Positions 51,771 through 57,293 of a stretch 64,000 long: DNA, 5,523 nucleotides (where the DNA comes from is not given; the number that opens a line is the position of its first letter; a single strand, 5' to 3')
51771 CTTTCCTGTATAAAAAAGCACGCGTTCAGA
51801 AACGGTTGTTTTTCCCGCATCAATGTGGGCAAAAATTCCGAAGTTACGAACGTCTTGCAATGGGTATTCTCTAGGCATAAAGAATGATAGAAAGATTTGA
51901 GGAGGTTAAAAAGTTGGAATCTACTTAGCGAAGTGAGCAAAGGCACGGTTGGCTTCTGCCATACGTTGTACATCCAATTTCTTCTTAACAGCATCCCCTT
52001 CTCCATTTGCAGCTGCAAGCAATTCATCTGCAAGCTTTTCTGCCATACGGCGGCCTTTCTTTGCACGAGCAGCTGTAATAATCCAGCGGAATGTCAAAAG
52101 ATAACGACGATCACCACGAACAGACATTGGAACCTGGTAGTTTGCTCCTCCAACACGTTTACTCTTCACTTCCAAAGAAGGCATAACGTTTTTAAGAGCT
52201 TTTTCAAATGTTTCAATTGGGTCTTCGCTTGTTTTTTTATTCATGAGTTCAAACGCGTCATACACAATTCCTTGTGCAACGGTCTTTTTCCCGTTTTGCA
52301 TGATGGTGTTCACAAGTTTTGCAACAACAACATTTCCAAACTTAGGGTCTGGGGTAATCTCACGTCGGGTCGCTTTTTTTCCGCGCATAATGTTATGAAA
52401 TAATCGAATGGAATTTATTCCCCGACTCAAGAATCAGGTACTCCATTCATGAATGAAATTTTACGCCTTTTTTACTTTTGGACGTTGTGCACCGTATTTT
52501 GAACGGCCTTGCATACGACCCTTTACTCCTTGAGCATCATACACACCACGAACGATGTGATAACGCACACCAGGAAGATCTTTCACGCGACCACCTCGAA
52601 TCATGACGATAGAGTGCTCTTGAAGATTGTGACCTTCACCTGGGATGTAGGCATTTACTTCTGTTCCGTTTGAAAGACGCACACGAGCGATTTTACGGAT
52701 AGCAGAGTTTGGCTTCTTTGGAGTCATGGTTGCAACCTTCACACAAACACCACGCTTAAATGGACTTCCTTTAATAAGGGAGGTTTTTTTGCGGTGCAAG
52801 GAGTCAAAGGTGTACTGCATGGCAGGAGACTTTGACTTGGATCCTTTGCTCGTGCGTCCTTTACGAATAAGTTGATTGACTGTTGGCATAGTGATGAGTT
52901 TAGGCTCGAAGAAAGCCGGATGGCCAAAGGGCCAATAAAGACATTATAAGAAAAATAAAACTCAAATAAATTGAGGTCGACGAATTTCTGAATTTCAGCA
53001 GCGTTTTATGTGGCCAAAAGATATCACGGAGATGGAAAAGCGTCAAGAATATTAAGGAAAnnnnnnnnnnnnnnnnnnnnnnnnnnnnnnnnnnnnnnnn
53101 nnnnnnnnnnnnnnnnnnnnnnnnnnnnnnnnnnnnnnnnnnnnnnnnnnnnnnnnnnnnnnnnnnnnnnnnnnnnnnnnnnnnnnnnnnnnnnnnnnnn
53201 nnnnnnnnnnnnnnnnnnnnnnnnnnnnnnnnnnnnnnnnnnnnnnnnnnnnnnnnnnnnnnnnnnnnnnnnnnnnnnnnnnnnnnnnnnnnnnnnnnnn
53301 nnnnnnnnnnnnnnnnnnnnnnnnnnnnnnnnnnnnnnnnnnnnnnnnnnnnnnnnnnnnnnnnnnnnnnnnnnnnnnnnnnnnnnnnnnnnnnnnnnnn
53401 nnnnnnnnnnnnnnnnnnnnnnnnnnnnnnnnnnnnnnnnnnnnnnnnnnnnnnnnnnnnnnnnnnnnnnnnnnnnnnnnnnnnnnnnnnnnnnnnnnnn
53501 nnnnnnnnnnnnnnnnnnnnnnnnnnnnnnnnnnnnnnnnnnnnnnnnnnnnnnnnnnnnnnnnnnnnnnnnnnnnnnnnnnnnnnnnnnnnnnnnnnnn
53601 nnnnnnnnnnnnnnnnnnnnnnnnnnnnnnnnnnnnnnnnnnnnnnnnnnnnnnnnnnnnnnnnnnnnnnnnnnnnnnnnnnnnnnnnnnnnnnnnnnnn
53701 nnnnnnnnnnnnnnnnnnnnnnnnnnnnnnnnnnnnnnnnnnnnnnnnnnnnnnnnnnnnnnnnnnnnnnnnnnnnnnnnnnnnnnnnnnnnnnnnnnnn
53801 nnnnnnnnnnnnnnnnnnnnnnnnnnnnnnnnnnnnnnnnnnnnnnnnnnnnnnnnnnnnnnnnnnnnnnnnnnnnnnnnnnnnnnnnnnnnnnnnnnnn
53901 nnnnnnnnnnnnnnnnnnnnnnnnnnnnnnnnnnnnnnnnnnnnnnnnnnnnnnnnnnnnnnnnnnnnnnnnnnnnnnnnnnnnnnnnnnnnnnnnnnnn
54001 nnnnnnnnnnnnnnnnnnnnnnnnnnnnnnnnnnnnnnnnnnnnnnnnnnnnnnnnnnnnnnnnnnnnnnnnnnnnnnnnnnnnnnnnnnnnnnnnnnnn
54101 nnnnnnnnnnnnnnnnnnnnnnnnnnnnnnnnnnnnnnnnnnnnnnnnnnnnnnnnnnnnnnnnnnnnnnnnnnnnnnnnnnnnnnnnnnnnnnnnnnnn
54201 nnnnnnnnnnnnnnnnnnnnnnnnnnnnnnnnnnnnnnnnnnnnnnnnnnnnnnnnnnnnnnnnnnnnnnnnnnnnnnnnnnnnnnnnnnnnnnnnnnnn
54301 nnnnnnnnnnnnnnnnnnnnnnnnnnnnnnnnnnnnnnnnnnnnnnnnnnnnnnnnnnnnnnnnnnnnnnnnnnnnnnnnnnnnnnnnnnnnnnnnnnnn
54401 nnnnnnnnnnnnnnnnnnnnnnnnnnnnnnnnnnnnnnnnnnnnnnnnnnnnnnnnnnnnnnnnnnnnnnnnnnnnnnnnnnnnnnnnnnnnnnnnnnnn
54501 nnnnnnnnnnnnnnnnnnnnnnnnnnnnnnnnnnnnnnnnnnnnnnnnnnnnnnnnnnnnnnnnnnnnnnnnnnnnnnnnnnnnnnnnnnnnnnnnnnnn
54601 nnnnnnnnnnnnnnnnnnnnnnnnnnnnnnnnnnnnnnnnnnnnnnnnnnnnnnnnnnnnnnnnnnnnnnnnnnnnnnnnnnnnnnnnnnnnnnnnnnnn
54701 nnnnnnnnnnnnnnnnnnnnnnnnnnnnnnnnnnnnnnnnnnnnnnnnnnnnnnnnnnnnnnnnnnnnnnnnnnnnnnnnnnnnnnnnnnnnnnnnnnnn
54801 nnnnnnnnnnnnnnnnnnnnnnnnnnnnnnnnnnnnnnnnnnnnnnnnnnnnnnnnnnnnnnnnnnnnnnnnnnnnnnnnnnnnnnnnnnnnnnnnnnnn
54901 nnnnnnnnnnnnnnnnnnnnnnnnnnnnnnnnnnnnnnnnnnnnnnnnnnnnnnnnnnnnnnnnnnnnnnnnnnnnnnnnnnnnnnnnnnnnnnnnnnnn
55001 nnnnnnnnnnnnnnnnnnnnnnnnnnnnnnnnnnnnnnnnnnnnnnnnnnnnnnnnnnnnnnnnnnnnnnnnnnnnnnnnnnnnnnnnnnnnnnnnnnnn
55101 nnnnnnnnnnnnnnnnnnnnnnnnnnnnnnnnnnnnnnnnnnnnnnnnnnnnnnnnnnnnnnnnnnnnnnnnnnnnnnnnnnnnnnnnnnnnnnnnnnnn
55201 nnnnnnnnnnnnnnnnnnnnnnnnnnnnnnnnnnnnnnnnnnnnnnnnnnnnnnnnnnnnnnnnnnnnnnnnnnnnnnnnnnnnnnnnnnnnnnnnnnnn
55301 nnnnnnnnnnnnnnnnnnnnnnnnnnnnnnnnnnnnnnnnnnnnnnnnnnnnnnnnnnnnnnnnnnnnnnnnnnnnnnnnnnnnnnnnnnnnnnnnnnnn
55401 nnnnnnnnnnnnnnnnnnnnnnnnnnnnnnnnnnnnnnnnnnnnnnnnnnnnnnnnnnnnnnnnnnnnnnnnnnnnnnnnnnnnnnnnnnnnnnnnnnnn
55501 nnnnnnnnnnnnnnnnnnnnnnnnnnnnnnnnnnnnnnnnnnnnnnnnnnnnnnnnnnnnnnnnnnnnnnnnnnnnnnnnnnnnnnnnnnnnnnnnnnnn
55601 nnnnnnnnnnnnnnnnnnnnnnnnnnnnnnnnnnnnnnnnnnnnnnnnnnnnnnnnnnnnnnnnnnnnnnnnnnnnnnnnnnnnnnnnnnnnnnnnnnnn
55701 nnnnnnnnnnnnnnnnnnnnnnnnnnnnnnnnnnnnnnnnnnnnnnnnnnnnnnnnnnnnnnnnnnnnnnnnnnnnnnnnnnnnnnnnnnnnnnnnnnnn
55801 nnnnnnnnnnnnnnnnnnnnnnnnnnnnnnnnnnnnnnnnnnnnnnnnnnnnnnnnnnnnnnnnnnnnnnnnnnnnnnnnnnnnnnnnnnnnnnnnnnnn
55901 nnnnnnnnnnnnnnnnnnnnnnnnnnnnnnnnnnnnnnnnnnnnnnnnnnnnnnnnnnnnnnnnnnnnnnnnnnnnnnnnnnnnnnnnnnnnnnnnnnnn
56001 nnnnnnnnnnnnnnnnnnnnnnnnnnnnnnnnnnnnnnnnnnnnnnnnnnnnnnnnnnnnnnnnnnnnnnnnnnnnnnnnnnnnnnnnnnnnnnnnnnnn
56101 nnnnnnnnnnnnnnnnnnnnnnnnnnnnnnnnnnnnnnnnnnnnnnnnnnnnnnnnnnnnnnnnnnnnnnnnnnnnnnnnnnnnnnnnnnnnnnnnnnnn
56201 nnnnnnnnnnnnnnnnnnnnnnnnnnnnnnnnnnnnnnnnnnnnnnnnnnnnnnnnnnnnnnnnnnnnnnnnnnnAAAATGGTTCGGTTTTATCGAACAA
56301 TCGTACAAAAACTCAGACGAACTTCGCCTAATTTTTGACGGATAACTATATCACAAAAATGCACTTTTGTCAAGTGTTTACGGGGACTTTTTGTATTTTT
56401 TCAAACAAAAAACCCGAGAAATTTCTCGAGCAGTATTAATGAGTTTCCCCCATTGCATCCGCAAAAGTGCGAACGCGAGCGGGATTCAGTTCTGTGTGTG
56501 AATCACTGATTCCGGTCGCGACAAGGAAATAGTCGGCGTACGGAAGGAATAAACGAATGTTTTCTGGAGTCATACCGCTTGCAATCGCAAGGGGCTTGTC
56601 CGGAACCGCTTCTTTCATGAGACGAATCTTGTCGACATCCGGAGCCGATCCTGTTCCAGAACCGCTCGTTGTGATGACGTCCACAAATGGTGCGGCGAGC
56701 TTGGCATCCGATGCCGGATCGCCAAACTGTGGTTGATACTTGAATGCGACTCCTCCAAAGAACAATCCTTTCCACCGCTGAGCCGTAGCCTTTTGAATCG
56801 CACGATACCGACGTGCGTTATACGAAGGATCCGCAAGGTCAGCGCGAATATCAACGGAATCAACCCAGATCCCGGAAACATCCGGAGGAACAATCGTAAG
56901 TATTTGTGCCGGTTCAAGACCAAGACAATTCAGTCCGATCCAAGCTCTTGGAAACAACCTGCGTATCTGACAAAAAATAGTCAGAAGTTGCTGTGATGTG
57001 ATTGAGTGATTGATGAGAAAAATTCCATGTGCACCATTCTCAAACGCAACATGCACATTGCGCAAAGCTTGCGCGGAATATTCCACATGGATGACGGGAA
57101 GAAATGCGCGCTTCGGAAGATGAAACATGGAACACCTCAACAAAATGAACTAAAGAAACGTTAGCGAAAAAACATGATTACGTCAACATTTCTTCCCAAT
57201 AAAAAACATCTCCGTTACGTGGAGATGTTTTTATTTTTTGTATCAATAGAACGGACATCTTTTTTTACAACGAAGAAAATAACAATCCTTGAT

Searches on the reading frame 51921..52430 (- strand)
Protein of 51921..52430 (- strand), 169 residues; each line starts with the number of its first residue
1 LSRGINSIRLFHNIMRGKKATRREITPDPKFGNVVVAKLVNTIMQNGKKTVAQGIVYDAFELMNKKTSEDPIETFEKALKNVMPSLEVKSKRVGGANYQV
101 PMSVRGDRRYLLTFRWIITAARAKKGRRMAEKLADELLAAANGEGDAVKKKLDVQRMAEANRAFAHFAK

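Call 57: search_protein_families(library=pfam, proteins=[window:51921-52430:-], max_evalue=0.001)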
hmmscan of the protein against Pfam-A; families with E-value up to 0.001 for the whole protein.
window:51921-52430:- (169 aa): 1 family
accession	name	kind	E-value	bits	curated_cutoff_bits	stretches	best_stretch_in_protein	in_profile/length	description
PF00177.27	Ribosomal_S7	-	5.2e-60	201.8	24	1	16-162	2-148/148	Ribosomal protein S7p/S5e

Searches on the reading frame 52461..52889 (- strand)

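Call 57: search_protein_families(library=pfam, proteins=[window:52461-52889:-], max_evalue=0.001)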
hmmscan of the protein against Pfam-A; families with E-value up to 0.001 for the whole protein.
window:52461-52889:- (142 aa): 1 family
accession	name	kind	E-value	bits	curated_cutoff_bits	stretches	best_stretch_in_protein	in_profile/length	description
PF00164.32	Ribosom_S12_S23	-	2.4e-39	133.9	22.3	1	33-138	2-109/110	Ribosomal protein S12/S23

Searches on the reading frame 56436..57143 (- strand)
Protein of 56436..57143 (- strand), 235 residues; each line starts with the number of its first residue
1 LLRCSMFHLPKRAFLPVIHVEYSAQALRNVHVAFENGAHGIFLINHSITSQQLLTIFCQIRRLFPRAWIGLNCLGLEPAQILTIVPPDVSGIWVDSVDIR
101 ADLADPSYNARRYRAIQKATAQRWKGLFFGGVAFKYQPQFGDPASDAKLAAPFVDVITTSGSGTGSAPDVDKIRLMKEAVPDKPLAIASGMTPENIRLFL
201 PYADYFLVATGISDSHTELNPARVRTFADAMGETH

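Call 57: search_protein_families(library=pfam, proteins=[window:56436-57143:-], max_evalue=0.001)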
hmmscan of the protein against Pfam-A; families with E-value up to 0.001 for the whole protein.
window:56436-57143:- (235 aa): 1 family
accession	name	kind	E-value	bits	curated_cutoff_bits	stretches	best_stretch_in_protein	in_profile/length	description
PF03437.21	BtpA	-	2.6e-08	34.1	30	1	154-231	173-252/254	BtpA family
